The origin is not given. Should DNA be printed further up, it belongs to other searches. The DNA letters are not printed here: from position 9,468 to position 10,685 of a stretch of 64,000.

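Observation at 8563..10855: HindIII-like R-M cassette inserted with a ~90-bp long target duplication that copies the 3' end of an ABC ATPase gene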

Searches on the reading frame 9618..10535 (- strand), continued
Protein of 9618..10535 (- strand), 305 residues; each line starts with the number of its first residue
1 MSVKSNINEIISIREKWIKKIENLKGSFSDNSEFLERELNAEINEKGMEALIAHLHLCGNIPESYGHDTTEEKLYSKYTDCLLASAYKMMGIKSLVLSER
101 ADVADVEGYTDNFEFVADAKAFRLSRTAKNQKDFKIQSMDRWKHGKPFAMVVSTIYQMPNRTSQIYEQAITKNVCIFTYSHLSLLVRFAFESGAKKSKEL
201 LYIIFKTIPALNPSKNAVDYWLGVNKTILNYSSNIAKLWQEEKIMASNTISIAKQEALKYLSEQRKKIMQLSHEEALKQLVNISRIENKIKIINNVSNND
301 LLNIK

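Call 49: find_encoding_contigs(protein=P0065, flank=4000, max_places=5)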
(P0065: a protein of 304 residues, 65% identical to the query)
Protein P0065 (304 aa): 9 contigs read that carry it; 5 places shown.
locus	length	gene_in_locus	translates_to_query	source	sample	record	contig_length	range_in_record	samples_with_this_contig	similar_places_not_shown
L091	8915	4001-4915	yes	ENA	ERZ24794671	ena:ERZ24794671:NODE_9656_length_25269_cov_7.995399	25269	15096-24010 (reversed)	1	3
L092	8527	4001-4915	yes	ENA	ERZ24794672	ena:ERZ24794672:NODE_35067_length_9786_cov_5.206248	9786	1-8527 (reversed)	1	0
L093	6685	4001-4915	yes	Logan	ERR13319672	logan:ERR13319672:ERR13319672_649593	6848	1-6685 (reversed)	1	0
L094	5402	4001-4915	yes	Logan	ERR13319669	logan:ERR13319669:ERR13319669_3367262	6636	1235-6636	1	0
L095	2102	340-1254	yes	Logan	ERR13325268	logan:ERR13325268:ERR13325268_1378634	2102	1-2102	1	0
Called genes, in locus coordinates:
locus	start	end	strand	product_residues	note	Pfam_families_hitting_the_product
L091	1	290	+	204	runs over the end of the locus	-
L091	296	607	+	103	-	-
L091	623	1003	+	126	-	-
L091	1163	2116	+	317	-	PF18928:DUF5677 (weak)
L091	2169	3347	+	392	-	PF06114:Peptidase_M78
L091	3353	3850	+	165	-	PF14367:DUF4411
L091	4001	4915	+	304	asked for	PF09518:RE_HindIII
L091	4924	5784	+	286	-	PF01555:N6_N4_Mtase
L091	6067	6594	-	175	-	-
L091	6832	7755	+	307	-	PF04015:DUF362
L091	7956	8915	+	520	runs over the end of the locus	PF12801:Fer4_5, PF13183:Fer4_8 (faint), PF12801:Fer4_5, PF12838:Fer4_7, PF13187:Fer4_9 (weak), PF00037:Fer4 (weak), PF12797:Fer4_2 (weak), PF12837:Fer4_6 (weak), +4 more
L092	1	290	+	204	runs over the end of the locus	-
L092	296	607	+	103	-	-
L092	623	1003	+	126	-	-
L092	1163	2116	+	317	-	PF18928:DUF5677 (weak)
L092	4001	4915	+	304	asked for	PF09518:RE_HindIII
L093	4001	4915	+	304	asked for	PF09518:RE_HindIII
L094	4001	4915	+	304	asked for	PF09518:RE_HindIII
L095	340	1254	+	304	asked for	PF09518:RE_HindIII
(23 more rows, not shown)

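Call 66: search_protein_families(library=padloc, proteins=[window:9618-10535:-], max_evalue=0.001)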
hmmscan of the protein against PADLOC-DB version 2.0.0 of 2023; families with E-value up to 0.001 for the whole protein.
window:9618-10535:- (305 aa): 3 families
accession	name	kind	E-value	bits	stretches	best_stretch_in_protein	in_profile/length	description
PDLC03490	REase_II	-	5.3e-85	283.6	1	10-305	13-321/321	Type II restriction enzyme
PDLC03443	REase_II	-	3.4e-12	44.5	1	51-269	49-280/342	Type II restriction enzyme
PDLC03453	REase_II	-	2.3e-07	28.5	1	22-133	65-179/313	Type II restriction enzyme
